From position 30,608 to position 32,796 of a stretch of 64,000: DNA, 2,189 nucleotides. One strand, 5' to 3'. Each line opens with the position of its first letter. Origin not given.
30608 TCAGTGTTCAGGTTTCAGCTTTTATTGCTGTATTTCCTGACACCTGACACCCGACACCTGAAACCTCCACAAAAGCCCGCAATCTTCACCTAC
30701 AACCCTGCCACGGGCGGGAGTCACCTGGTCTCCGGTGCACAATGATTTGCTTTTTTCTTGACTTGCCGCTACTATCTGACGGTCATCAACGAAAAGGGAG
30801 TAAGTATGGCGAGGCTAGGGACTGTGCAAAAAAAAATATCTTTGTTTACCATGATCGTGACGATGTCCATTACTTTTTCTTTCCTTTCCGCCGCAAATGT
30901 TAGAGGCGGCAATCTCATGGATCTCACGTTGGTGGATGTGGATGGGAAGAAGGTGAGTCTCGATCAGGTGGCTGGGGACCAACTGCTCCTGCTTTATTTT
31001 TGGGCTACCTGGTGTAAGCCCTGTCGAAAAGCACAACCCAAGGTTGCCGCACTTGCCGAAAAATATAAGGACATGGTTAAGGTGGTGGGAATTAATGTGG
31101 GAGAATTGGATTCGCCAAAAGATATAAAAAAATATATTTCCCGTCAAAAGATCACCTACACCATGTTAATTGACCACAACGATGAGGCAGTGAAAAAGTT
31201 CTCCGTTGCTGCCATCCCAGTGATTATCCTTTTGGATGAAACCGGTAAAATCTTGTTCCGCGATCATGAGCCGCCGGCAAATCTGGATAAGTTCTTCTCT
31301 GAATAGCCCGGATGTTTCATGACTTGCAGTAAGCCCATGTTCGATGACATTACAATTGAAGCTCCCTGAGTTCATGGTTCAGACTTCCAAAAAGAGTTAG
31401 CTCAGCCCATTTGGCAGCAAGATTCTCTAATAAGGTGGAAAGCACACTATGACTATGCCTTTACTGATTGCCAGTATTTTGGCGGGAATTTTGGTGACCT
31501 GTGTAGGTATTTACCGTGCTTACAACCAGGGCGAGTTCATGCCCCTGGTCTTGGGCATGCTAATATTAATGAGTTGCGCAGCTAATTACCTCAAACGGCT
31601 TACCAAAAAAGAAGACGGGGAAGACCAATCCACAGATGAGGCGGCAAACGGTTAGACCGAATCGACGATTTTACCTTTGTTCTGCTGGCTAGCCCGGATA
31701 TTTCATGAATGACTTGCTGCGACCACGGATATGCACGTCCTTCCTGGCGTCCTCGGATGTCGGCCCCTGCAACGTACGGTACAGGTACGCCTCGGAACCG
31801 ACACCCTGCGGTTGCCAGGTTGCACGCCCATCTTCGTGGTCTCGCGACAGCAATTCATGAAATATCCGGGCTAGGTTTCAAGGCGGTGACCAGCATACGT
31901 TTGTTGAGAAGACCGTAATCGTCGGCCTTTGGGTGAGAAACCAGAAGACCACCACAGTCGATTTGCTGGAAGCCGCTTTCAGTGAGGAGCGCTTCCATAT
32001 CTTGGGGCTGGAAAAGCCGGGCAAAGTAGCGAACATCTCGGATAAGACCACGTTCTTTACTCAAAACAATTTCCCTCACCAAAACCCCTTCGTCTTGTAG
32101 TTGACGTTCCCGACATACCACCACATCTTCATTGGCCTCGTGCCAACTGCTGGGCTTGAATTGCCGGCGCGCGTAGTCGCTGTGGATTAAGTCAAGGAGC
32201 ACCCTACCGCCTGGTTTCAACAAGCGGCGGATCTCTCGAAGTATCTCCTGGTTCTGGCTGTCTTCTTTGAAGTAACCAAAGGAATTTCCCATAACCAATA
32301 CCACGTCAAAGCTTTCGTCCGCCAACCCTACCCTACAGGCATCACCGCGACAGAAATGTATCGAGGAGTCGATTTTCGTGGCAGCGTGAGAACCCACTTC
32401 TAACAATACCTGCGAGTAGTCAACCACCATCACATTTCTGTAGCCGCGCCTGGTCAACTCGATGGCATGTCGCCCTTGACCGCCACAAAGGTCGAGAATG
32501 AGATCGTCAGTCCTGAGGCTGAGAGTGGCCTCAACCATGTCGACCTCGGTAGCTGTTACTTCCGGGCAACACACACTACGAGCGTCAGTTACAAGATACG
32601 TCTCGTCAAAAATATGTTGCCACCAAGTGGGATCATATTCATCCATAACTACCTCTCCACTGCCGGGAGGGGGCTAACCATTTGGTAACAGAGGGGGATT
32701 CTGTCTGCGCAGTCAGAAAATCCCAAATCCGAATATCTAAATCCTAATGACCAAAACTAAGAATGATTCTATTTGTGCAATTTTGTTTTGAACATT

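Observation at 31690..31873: Previously unnamed nested-palindrome MITE family (MITE-A, TIR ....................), at least 5 full and 4 solo-terminus copies in 64 kb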

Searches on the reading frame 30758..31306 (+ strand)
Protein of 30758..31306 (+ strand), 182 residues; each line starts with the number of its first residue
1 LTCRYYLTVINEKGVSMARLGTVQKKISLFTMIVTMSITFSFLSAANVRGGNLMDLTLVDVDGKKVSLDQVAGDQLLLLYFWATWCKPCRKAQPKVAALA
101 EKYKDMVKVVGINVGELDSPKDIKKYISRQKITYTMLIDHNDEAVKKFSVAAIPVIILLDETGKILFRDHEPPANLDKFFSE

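Call 50: search_protein_families(library=pfam, proteins=[window:30758-31306:+], max_evalue=0.001)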
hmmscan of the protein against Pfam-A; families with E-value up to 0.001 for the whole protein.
window:30758-31306:+ (182 aa): 5 families
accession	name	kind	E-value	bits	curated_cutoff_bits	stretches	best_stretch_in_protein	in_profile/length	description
PF00578.27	AhpC-TSA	-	7.7e-21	74.8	26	1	53-165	5-121/124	AhpC/TSA family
PF08534.16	Redoxin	-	4.1e-18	66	26.6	1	55-172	8-135/148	Redoxin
PF13905.12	Thioredoxin_8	-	7.7e-14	52.2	27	1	75-165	2-94/94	Thioredoxin-like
PF00085.26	Thioredoxin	-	3.9e-13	49.7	23.5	1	71-118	14-62/103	Thioredoxin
PF13098.12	Thioredoxin_2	-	2.5e-06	28.2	27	1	76-167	7-89/104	Thioredoxin-like domain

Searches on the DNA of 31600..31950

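Call 80: search_rna_families(source=window, start=31600, end=31950, threshold=evalue, max_evalue=1)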
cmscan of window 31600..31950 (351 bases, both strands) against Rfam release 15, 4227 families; matches with E-value up to 1: 0.
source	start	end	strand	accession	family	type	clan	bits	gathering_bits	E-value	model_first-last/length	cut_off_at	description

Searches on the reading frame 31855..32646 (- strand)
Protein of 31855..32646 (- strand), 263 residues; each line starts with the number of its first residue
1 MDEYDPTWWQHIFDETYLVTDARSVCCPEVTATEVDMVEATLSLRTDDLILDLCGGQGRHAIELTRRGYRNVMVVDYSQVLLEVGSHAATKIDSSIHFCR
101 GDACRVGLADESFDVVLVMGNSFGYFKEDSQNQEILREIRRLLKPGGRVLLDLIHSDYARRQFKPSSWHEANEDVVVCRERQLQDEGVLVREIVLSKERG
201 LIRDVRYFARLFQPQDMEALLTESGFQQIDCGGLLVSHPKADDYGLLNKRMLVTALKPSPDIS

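Call 50: search_protein_families(library=pfam, proteins=[window:31855-32646:-], max_evalue=0.001)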
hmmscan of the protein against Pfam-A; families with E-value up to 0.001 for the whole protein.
window:31855-32646:- (263 aa): 7 families
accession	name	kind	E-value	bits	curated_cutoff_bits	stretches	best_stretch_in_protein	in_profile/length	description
PF13649.12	Methyltransf_25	-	8.5e-19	68.5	27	1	50-147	1-97/97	Methyltransferase domain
PF08241.18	Methyltransf_11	-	6.3e-16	59.2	21.2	1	51-150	1-94/95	Methyltransferase domain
PF01209.24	Ubie_methyltran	-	4.5e-13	49.5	20.1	1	40-150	41-150/233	ubiE/COQ5 methyltransferase family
PF13847.12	Methyltransf_31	-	1.1e-11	45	27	1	50-159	7-114/145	Methyltransferase domain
PF13489.12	Methyltransf_23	-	3.9e-08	33.6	27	1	44-173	20-140/164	Methyltransferase domain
PF08242.18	Methyltransf_12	-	9.6e-08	33.1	30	1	51-149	1-98/98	Methyltransferase domain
PF00891.24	Methyltransf_2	-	1.6e-05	24.8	22.3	1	42-151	58-164/210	O-methyltransferase domain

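Call 59: find_homologous_proteins(query=window:31855-32646:-, max_evalue=1e-40)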
Query window:31855-32646:- (263 aa): 1565 proteins with E <= 1e-40 among 2532 candidates; the best 120 are listed.
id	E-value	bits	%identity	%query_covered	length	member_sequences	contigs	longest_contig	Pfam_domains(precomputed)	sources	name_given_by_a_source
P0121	2.9e-159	546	92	98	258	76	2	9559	PF13847.13,PF13489.13,PF13649.13,PF00891.25,PF01209.25,PF08241.19,PF08242.19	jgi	jgi:D-alanine-D-alanine ligase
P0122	5.0e-158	542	91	98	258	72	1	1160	PF13847.13,PF13489.13,PF13649.13,PF01209.25,PF08241.19,PF08242.19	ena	-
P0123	1.6e-155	534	91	98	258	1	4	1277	PF13847.13,PF13489.13,PF13649.13,PF01209.25,PF08241.19,PF08242.19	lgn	-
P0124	7.1e-155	532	91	98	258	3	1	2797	PF13847.13,PF13489.13,PF13649.13,PF01209.25,PF08241.19,PF08242.19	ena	-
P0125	8.6e-155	532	90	98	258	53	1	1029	PF13847.13,PF13489.13,PF13649.13,PF01209.25,PF08241.19,PF08242.19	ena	-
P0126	1.9e-152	524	89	98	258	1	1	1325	PF13847.13,PF13489.13,PF13649.13,PF01209.25,PF08241.19,PF08242.19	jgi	jgi:D-alanine-D-alanine ligase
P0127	1.6e-141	488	83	98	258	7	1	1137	PF13847.13,PF13489.13,PF13649.13,PF01209.25,PF08241.19,PF08242.19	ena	-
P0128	1.2e-138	479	81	98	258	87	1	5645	PF13847.13,PF13489.13,PF13649.13,PF01209.25,PF08241.19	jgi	-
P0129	2.8e-137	474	78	98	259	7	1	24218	PF13847.13,PF13489.13,PF13649.13,PF01209.25,PF08241.19,PF08242.19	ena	-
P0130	6.5e-136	470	80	98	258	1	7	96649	PF13847.13,PF13489.13,PF13649.13,PF01209.25,PF08241.19,PF08242.19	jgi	jgi:D-alanine-D-alanine ligase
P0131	1.3e-132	459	76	98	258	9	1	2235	PF13847.13,PF13489.13,PF13649.13,PF01209.25,PF08241.19,PF08242.19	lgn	-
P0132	1.7e-131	455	77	98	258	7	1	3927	PF13847.13,PF13489.13,PF13649.13,PF01209.25,PF08241.19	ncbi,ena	-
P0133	7.0e-131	453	77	97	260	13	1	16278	PF13847.13,PF13489.13,PF13649.13,PF01209.25,PF08241.19,PF08242.19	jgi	-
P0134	1.6e-129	449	76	97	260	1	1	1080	PF13847.13,PF13649.13,PF01209.25,PF08241.19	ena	-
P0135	3.8e-129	448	74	98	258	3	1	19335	PF13847.13,PF13489.13,PF13649.13,PF01209.25,PF08241.19,PF08242.19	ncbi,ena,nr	ncbi:MAG: methyltransferase domain-containing protein [Deltaproteobacteria bacterium]|nr:methyltrans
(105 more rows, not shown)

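Call 60: find_encoding_contigs(protein=P0121, flank=1500, max_places=3)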
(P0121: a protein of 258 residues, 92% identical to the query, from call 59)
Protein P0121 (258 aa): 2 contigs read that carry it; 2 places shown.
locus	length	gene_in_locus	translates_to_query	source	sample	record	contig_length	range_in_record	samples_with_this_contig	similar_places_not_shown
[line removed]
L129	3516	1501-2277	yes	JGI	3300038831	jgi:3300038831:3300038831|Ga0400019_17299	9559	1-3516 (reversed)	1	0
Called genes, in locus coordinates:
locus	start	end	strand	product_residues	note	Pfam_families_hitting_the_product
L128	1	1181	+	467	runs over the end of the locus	-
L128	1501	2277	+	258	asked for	PF00891:Methyltransf_2 (weak), PF01209:Ubie_methyltran, PF13489:Methyltransf_23 (weak), PF13847:Methyltransf_31, PF08241:Methyltransf_11, PF08242:Methyltransf_12 (weak), PF13649:Methyltransf_25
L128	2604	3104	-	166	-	PF08534:Redoxin, PF00578:AhpC-TSA, PF00085:Thioredoxin, PF13098:Thioredoxin_2, PF13905:Thioredoxin_8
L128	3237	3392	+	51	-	-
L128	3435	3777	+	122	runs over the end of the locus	-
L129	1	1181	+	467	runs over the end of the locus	-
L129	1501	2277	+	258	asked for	PF00891:Methyltransf_2 (weak), PF01209:Ubie_methyltran, PF13489:Methyltransf_23 (weak), PF13847:Methyltransf_31, PF08241:Methyltransf_11, PF08242:Methyltransf_12 (weak), PF13649:Methyltransf_25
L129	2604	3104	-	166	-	PF08534:Redoxin, PF00578:AhpC-TSA, PF00085:Thioredoxin, PF13098:Thioredoxin_2, PF13905:Thioredoxin_8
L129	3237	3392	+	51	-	-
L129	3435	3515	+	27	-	?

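Call 61: find_encoding_contigs(protein=P0130, flank=1500, max_places=3)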
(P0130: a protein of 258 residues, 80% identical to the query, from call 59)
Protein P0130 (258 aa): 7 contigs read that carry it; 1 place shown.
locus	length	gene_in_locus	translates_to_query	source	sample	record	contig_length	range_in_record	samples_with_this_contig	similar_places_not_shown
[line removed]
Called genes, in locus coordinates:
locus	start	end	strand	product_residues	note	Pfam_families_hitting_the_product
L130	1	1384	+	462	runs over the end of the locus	-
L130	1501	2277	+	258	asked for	PF01209:Ubie_methyltran, PF13489:Methyltransf_23 (weak), PF13847:Methyltransf_31, PF08241:Methyltransf_11, PF08242:Methyltransf_12 (faint), PF13649:Methyltransf_25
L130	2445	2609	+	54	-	PF09723:Zn_ribbon_8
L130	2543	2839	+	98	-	-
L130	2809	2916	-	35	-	-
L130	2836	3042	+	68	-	-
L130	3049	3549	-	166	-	PF08534:Redoxin, PF00578:AhpC-TSA, PF00085:Thioredoxin, PF13098:Thioredoxin_2, PF13905:Thioredoxin_8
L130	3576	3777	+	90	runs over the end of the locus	-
